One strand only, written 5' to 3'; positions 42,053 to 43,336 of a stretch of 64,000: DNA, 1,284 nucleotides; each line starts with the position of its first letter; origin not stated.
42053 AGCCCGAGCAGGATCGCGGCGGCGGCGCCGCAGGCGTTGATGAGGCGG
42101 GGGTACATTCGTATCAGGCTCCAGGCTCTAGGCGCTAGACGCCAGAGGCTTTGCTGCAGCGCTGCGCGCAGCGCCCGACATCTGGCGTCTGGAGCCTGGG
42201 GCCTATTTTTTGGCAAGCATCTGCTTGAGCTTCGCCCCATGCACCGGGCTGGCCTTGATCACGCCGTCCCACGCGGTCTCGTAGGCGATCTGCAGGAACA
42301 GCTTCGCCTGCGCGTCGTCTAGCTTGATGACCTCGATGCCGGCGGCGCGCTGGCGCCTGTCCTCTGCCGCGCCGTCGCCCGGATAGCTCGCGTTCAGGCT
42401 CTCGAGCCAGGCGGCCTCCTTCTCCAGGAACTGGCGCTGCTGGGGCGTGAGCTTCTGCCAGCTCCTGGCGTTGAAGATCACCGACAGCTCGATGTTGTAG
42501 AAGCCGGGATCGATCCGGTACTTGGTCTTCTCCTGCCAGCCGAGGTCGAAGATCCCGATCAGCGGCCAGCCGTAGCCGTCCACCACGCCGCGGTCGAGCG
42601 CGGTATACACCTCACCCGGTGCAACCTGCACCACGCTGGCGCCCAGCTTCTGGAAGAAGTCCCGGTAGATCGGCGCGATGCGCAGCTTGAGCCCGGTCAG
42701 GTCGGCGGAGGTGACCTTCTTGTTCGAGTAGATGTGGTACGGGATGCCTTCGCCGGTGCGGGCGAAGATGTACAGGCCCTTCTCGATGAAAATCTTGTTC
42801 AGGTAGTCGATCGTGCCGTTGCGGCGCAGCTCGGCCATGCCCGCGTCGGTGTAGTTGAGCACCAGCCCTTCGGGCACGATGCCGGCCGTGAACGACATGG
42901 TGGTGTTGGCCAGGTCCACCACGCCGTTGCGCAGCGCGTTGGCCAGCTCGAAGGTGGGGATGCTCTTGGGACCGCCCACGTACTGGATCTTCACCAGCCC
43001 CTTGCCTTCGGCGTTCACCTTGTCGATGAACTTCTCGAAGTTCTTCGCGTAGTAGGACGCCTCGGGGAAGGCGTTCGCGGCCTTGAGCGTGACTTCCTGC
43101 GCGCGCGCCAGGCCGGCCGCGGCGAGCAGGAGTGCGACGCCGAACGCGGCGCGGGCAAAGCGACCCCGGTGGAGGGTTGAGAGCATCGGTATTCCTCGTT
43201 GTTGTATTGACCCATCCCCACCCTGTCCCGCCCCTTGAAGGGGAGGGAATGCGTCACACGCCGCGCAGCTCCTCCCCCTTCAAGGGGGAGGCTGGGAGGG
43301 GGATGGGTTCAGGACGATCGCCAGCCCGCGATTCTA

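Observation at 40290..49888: Rearranged indole/auxin-type catabolic operon: cyclase-iorA-iorB-V4R-Rieske alpha-TRAP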

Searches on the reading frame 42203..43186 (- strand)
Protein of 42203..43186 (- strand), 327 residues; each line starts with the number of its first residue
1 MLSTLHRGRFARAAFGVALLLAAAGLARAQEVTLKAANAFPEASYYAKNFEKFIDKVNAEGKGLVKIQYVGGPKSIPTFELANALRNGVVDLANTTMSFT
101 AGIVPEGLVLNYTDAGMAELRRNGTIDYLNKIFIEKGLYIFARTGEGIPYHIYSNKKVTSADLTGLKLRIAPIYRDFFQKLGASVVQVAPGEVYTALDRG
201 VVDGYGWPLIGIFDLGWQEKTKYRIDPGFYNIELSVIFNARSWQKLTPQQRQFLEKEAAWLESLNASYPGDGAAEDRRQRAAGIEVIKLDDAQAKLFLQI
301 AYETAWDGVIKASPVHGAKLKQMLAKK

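Call 6: search_protein_families(library=pfam, proteins=[window:42203-43186:-], max_evalue=0.01)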
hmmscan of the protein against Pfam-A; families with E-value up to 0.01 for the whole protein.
window:42203-43186:- (327 aa): 1 family
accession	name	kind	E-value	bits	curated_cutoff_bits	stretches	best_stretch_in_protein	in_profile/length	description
PF03480.18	DctP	-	8.6e-29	101.2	23.4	1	41-295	6-269/286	Bacterial extracellular solute-binding protein, family 7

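Call 22: find_encoding_contigs(protein=window:42203-43186:-, flank=10000, max_places=6)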
Protein window:42203-43186:- (327 aa): 1 contig read that carries it; 1 place shown.
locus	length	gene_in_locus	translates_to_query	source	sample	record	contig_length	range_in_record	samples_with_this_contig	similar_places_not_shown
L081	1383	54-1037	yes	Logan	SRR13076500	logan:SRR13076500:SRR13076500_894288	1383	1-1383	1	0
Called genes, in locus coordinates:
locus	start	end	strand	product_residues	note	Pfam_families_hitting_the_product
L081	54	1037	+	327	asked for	PF03480:DctP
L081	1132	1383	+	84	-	?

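Call 41: search_solved_structures(query=window:42203-43186:-, max_evalue=0.00001)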
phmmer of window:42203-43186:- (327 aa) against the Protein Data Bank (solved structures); distinct sequences matched with E-value up to 0.00001: 52.
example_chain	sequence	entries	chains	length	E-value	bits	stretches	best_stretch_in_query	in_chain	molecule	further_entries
4mnc_A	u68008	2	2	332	4.4e-99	334.8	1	17-326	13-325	TRAP dicarboxylate transporter-DctP subunit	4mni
2zzv_A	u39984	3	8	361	1.5e-17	66.9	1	8-302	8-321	ABC transporter, solute-binding protein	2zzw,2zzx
4pe3_A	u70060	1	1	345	6.8e-15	58.2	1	26-261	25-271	TRAP dicarboxylate transporter-DctP subunit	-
2hzk_A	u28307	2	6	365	8.2e-15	57.9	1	11-255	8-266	TRAP-T family sorbitol/mannitol transporter, periplasmic binding protein, SmoM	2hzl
4xfe_A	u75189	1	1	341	8.5e-14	54.6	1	80-291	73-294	TRAP dicarboxylate transporter subunit DctP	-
4nq8_A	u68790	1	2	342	2e-13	53.4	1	14-296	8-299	Putative periplasmic substrate-binding transport protein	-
4yzz_A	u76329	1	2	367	7.2e-13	51.6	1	7-256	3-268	TRAP TRANSPORTER SOLUTE BINDING PROTEIN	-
4yic_A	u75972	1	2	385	7.5e-13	51.5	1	7-256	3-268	TRAP TRANSPORTER SOLUTE BINDING PROTEIN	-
4x8r_A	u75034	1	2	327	1.1e-12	51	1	31-291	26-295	TRAP dicarboxylate transporter, DctP subunit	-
7e9y_A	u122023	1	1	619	1.3e-12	50.7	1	26-204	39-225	Lactate-binding periplasmic protein TTHA0766,Lactate-binding periplasmic protein TTHA0766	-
4mco_A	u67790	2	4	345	1.9e-12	50.2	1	10-308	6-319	TRAP dicarboxylate transporter-DctP subunit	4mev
4pc9_A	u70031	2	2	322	1.4e-11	47.3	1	28-293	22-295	C4-dicarboxylate transport system, substrate-binding protein, putative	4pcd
4pgn_A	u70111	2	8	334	6.2e-11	45.2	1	28-265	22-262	Extracellular solute-binding protein, family 7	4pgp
8zmz_A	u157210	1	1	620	7.8e-11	44.9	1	26-204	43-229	Lactate-binding periplasmic protein TTHA0766,Red fluorescent protein drFP583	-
4p47_A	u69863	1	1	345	1.1e-10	44.5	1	15-288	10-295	TRAP dicarboxylate transporter, DctP subunit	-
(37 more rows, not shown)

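Call 42: search_protein_families(library=ncbifam, proteins=[window:42203-43186:-], max_evalue=0.00001)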
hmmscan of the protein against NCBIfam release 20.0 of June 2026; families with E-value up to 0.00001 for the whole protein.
window:42203-43186:- (327 aa): 2 families
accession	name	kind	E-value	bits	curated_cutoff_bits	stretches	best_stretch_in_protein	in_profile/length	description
NF037995.1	TRAP_S1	subfamily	7.5e-30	104.1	50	1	35-297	1-271/271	TRAP transporter substrate-binding protein DctP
TIGR00787.1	dctP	subfamily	1.2e-17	64.2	175.05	1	43-259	8-232/257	DctP family TRAP transporter solute-binding subunit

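Call 51: find_homologous_proteins(query=window:42203-43186:-, max_evalue=1e-40)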
Query window:42203-43186:- (327 aa): 5618 proteins with E <= 1e-40 among 8000 candidates; the best 120 are listed.
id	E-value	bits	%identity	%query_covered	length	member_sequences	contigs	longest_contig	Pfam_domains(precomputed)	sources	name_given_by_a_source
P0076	2.0e-213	725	100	100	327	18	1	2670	PF03480.19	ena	-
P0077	1.6e-190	650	90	92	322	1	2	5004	PF03480.19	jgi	jgi:TRAP-type C4-dicarboxylate transport system substrate-binding protein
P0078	5.3e-189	645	88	100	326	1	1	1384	PF03480.19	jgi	jgi:TRAP-type transport system periplasmic protein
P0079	1.0e-187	641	90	91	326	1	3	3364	PF03480.19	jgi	jgi:TRAP-type transport system periplasmic protein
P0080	1.5e-187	640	91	91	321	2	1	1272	PF03480.19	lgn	-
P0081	2.6e-183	626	86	96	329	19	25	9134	PF03480.19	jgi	jgi:TRAP-type C4-dicarboxylate transport system substrate-binding protein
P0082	3.9e-183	626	89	91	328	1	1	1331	PF03480.19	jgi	jgi:TRAP-type transport system periplasmic protein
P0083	9.1e-181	618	88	91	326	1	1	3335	PF03480.19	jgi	jgi:TRAP-type C4-dicarboxylate transport system substrate-binding protein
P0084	2.0e-179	614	84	99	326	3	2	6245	PF03480.19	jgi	jgi:TRAP-type C4-dicarboxylate transport system substrate-binding protein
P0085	5.5e-179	612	87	91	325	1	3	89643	PF03480.19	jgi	jgi:TRAP-type C4-dicarboxylate transport system substrate-binding protein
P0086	8.4e-178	608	87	92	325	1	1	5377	PF03480.19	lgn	-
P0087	1.3e-177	608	86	91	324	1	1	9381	PF03480.19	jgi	jgi:TRAP-type C4-dicarboxylate transport system substrate-binding protein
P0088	1.9e-171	587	81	96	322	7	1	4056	PF03480.19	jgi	jgi:TRAP-type C4-dicarboxylate transport system substrate-binding protein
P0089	7.6e-168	576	76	100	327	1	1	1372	PF03480.19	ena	-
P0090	1.1e-167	575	79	96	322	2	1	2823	PF03480.19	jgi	-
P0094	3.0e-165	567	78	97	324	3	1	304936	PF03480.19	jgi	-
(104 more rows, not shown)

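Call 52: find_encoding_contigs(protein=P0085, flank=10000, max_places=2)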
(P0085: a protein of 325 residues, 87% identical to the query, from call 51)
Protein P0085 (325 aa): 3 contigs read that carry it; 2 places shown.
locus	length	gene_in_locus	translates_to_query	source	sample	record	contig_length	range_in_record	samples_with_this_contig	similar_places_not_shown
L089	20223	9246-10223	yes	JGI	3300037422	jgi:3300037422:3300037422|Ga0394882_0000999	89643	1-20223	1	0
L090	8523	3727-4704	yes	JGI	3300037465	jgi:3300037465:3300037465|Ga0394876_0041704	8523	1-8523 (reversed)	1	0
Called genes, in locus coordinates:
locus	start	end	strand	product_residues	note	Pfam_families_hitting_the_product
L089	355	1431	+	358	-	PF01210:NAD_Gly3P_dh_N, PF02558:ApbA (weak), PF02317:Octopine_DH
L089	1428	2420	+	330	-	PF02737:3HCDH_N, PF00725:3HCDH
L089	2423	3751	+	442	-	PF00355:Rieske, PF00848:Ring_hydroxyl_A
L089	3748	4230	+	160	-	PF13577:SnoaL_4 (weak), PF00866:Ring_hydroxyl_B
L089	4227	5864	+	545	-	PF00501:AMP-binding, PF13193:AMP-binding_C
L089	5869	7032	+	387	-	PF22691:Thiolase_C_1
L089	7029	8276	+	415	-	PF12172:zf-ChsH2, PF01796:OB_ChsH2_C, PF00106:adh_short, PF01370:Epimerase (weak), PF13561:adh_short_C2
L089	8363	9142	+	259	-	PF04199:Cyclase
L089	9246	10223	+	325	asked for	PF03480:DctP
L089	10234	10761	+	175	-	PF04290:DctQ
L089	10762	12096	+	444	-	PF06808:DctM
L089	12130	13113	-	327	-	PF04392:ABC_sub_bind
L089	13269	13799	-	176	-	PF05685:Uma2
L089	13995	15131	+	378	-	PF00926:DHBP_synthase, PF00925:GTP_cyclohydro2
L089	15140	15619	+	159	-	PF00885:DMRL_synthase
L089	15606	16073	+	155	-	PF01029:NusB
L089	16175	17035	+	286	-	PF02548:Pantoate_transf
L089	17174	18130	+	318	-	PF00586:AIRS, PF02769:AIRS_C (weak)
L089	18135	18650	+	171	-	PF04608:PgpA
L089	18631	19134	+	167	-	PF02464:CinA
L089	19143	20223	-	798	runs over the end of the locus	PF00069:Pkinase, PF01636:APH (faint), PF07714:PK_Tyr_Ser-Thr, PF08668:HDOD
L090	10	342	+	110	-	PF13193:AMP-binding_C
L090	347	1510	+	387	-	PF22691:Thiolase_C_1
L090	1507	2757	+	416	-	PF12172:zf-ChsH2, PF01796:OB_ChsH2_C, PF00106:adh_short, PF01370:Epimerase (weak), PF13561:adh_short_C2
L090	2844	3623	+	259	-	PF04199:Cyclase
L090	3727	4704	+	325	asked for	PF03480:DctP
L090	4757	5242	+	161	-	PF04290:DctQ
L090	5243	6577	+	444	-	PF03600:CitMHS (weak), PF06808:DctM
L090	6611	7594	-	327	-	PF04392:ABC_sub_bind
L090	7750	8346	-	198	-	PF05685:Uma2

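Call 53: find_encoding_contigs(protein=P0094, flank=10000, max_places=2)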
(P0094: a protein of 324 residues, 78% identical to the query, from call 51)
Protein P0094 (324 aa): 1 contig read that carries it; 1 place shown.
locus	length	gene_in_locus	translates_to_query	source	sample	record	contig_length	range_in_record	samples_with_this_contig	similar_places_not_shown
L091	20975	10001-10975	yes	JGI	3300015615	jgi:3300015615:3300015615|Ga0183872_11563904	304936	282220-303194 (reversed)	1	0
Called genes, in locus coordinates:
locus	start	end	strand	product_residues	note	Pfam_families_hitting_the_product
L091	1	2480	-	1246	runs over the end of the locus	PF14710:Nitr_red_alph_N, PF00384:Molybdopterin, PF28599:NarG_dom_V, PF01568:Molydop_binding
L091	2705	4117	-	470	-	PF07690:MFS_1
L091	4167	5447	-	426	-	PF07690:MFS_1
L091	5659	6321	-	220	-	PF00072:Response_reg, PF00196:GerE, PF08281:Sigma70_r4_2 (weak)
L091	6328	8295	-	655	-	PF13675:PilJ, PF00672:HAMP, PF13185:GAF_2, PF07730:HisKA_3, PF02518:HATPase_c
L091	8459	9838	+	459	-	PF13372:Alginate_exp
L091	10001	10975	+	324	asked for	PF03480:DctP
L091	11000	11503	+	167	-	PF04290:DctQ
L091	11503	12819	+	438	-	PF06808:DctM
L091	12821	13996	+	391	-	PF00083:Sugar_tr, PF07690:MFS_1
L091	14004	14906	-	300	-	PF13344:Hydrolase_6, PF00702:Hydrolase (weak), PF13242:Hydrolase_like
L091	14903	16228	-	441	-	PF13424:TPR_12 (faint), PF13432:TPR_16 (weak), PF00515:TPR_1, PF07719:TPR_2, PF13181:TPR_8 (weak)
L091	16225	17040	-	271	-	PF00768:Peptidase_S11, PF13354:Beta-lactamase2 (weak)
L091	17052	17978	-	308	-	PF12276:DUF3617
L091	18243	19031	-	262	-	-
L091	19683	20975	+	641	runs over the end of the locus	PF08298:AAA_PrkA, PF06798:PrkA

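Call 77: search_solved_structures(query=window:42203-43186:-, max_evalue=1e-50, show_alignments=1)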
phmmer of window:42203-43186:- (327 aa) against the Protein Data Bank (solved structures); distinct sequences matched with E-value up to 1e-50: 1.
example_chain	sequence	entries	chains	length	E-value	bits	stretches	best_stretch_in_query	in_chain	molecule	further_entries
4mnc_A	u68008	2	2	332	4.4e-99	334.8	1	17-326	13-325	TRAP dicarboxylate transporter-DctP subunit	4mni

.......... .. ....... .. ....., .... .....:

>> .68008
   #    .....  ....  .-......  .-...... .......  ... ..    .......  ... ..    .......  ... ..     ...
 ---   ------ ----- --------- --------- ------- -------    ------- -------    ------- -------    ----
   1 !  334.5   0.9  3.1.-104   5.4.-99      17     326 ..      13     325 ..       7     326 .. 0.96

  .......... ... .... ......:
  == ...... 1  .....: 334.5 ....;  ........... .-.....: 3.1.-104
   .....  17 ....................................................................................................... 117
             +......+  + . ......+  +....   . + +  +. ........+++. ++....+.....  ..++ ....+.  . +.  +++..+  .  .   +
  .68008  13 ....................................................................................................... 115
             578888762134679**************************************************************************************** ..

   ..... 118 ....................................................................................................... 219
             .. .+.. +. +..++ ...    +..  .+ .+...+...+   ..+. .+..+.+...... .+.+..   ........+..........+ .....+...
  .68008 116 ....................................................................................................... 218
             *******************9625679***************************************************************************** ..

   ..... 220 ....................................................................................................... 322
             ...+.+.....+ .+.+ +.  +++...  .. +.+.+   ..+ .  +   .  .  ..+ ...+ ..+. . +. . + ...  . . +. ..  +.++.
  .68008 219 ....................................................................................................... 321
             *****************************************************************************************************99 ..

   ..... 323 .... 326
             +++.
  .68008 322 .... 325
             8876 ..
